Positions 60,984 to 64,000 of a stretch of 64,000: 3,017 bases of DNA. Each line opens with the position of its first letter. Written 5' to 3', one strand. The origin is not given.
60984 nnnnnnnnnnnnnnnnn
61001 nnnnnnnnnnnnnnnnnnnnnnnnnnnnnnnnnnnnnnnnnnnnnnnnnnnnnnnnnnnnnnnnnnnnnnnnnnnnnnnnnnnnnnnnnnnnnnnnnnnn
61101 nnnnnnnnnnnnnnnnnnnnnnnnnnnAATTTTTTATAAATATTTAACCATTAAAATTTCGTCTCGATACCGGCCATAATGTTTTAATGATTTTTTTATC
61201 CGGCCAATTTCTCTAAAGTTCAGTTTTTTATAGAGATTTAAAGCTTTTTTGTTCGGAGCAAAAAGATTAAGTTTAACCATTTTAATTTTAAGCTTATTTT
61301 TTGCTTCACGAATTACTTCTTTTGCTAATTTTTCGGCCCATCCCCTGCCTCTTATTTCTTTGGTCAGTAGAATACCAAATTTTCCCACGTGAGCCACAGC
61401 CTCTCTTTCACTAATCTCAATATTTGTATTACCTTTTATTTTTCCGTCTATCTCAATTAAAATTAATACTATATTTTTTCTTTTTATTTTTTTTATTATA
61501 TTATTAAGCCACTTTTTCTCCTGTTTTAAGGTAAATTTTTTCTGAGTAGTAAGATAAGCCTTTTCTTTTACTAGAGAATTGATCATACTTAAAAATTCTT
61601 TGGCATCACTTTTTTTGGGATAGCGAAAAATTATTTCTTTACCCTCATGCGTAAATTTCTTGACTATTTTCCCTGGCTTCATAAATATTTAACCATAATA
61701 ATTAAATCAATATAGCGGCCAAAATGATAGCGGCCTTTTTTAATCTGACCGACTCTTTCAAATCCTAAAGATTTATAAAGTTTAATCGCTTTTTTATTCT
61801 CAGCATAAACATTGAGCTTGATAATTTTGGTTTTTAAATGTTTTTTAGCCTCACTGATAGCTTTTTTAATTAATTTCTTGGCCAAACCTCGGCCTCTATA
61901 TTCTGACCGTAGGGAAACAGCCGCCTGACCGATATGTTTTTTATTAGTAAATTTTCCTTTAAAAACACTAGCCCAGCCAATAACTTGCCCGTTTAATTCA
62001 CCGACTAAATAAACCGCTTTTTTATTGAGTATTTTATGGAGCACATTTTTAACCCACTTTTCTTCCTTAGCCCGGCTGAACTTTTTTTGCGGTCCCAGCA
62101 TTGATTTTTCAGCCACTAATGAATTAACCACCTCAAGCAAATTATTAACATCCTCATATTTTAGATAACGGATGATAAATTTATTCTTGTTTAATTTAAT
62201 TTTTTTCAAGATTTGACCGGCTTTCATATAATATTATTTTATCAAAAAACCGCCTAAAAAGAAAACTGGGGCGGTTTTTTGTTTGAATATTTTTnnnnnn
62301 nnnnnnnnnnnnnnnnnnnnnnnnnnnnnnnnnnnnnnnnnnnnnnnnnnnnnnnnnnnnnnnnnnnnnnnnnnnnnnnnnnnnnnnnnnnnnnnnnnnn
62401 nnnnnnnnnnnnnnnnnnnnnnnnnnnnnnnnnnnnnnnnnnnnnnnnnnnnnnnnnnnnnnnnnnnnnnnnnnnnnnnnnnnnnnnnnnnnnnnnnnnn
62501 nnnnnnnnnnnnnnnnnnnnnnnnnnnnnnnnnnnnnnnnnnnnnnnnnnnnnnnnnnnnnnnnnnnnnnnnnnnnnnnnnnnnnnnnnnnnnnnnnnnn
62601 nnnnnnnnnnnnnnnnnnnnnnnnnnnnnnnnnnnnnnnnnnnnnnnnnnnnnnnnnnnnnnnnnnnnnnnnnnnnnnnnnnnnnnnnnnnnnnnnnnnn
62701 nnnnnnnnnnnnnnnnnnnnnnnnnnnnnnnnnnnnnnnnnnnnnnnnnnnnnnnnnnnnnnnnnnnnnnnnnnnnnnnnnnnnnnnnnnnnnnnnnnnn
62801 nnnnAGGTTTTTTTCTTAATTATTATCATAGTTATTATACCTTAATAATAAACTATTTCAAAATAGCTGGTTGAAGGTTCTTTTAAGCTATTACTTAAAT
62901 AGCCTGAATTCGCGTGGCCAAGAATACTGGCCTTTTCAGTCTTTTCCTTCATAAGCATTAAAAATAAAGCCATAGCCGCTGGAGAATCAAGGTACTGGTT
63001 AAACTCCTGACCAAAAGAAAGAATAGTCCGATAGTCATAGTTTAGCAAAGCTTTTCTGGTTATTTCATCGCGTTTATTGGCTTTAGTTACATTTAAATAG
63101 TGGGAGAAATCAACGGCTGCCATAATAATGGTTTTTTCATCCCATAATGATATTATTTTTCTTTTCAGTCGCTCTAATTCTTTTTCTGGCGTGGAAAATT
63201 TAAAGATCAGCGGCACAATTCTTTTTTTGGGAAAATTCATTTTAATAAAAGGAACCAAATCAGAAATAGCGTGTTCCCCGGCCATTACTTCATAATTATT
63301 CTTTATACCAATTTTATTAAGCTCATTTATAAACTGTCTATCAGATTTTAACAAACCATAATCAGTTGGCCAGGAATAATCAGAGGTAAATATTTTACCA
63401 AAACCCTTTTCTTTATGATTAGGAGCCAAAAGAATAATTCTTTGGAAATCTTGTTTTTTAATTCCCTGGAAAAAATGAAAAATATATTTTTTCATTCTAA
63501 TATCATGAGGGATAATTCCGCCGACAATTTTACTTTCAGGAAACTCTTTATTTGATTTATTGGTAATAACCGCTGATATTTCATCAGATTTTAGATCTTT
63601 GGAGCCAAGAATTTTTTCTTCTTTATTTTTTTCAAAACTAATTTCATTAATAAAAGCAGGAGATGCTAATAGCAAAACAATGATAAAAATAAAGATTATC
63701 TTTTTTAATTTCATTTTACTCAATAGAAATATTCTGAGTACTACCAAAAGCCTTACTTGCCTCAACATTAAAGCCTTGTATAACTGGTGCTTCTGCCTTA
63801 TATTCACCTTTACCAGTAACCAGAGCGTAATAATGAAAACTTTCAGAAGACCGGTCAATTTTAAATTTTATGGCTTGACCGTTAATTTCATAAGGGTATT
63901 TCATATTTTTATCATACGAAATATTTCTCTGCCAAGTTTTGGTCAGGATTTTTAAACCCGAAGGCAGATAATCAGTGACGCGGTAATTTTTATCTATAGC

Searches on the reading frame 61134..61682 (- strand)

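Call 70: search_protein_families(library=pfam, proteins=[window:61134-61682:-], max_evalue=0.001)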
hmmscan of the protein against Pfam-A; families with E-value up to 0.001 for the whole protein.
window:61134-61682:- (182 aa): 6 families
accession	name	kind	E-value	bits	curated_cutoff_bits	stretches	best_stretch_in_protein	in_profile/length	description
PF00583.31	Acetyltransf_1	-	7.4e-09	36.3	20.7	1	66-156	28-116/116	Acetyltransferase (GNAT) family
PF13302.13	Acetyltransf_3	-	9.8e-08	33.2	25.4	1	17-157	2-138/138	Acetyltransferase (GNAT) domain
PF08445.16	FR47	-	6.6e-07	29.7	22.1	1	102-159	24-80/86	FR47-like protein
PF13508.13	Acetyltransf_7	-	1e-06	29.5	27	1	74-158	6-84/84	Acetyltransferase (GNAT) domain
PF13673.13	Acetyltransf_10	-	1.6e-05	25.3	23.6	1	60-161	20-112/128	Acetyltransferase (GNAT) domain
PF13420.13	Acetyltransf_4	-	8.9e-05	23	24.3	1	20-176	2-154/155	Acetyltransferase (GNAT) domain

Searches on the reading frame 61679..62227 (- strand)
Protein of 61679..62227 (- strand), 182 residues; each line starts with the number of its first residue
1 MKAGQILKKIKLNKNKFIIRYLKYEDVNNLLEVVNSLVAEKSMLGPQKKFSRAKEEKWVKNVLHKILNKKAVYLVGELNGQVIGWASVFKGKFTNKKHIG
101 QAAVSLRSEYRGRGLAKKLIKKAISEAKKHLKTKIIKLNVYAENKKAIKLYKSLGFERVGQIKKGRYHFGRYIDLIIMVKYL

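Call 70: search_protein_families(library=pfam, proteins=[window:61679-62227:-], max_evalue=0.001)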
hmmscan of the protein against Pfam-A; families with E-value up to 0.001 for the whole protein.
window:61679-62227:- (182 aa): 10 families
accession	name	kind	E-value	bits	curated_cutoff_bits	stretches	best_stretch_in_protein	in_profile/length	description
PF00583.31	Acetyltransf_1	-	1.1e-17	64.9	20.7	1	53-156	15-116/116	Acetyltransferase (GNAT) family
PF13420.13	Acetyltransf_4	-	1.2e-13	51.9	24.3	1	19-176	1-154/155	Acetyltransferase (GNAT) domain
PF13508.13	Acetyltransf_7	-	2.6e-13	50.6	27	1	71-157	3-83/84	Acetyltransferase (GNAT) domain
PF13302.13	Acetyltransf_3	-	5.5e-12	47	25.4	1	17-157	2-138/138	Acetyltransferase (GNAT) domain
PF13673.13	Acetyltransf_10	-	1.8e-11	44.5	23.6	1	62-162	22-113/128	Acetyltransferase (GNAT) domain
PF17013.11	Acetyltransf_15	-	4e-08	33.4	35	1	64-173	28-153/210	Putative acetyl-transferase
PF08445.16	FR47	-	1.5e-07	31.8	22.1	1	103-159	26-80/86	FR47-like protein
PF13523.12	Acetyltransf_8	-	8.3e-05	22.7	27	1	107-163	88-144/145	Acetyltransferase (GNAT) domain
PF12746.13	GNAT_acetyltran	-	0.00045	20.4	26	1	103-160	185-238/243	GNAT acetyltransferase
PF14542.12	Acetyltransf_CG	-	0.00097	19.7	30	0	108-136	34-61/80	GCN5-related N-acetyl-transferase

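Call 95: find_encoding_contigs(protein=window:61679-62227:-, flank=10000, max_places=2)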
Protein window:61679-62227:- (182 aa): 1 contig read that carries it; 1 place shown.
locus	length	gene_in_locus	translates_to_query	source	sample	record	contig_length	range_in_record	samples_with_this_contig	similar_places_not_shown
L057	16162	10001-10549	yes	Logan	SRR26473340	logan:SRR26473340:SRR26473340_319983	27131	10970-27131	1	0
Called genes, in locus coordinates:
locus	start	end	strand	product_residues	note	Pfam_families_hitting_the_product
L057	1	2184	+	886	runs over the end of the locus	PF00690:Cation_ATPase_N, PF00122:E1-E2_ATPase, PF00702:Hydrolase, PF13246:Cation_ATPase, PF00689:Cation_ATPase_C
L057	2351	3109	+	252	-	-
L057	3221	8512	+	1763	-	PF01835:MG2 (faint), PF13205:Big_5 (weak), PF11974:bMG3 (faint), PF07703:A2M_BRD, PF07591:PT-HINT, PF00207:A2M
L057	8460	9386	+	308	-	PF01875:Memo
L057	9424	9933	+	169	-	PF27226:AF_1845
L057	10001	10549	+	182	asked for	PF17013:Acetyltransf_15 (weak), PF13302:Acetyltransf_3, PF13420:Acetyltransf_4, PF13673:Acetyltransf_10, PF00583:Acetyltransf_1, PF13508:Acetyltransf_7, PF08445:FR47 (weak)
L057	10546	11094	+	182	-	PF13302:Acetyltransf_3, PF13673:Acetyltransf_10 (faint), PF00583:Acetyltransf_1, PF13508:Acetyltransf_7 (weak), PF08445:FR47 (weak)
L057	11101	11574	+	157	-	PF01988:VIT1 (weak)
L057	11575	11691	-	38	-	-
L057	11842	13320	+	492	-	PF02310:B12-binding, PF04055:Radical_SAM, PF13282:DUF4070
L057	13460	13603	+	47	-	-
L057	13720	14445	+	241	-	-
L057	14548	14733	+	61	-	PF12797:Fer4_2 (weak), PF00037:Fer4 (weak), PF12837:Fer4_6 (weak), PF13237:Fer4_10 (weak), PF13370:Fer4_13, PF13459:Fer4_15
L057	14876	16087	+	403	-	PF00188:CAP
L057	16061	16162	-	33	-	?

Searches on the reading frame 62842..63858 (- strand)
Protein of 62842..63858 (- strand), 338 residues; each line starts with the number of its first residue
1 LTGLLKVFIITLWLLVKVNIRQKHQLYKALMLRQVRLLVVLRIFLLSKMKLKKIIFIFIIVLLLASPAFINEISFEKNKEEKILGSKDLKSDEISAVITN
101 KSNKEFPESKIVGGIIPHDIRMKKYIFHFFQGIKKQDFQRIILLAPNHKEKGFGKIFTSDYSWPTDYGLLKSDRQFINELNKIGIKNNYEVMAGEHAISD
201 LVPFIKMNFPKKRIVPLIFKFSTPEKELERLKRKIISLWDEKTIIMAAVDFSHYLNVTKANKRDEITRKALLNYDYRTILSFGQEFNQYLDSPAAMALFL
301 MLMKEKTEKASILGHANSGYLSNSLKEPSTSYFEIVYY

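Call 70: search_protein_families(library=pfam, proteins=[window:62842-63858:-], max_evalue=0.001)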
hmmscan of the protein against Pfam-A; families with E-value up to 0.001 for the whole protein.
window:62842-63858:- (338 aa): 1 family
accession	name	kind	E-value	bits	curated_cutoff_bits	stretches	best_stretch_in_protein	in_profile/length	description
PF01875.22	Memo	-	9e-22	78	27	1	92-322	14-256/269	Memo-like protein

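Call 93: find_encoding_contigs(protein=window:62842-63858:-, flank=10000, max_places=1)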
Protein window:62842-63858:- (338 aa): no gene with exactly this product is on record in the collection.
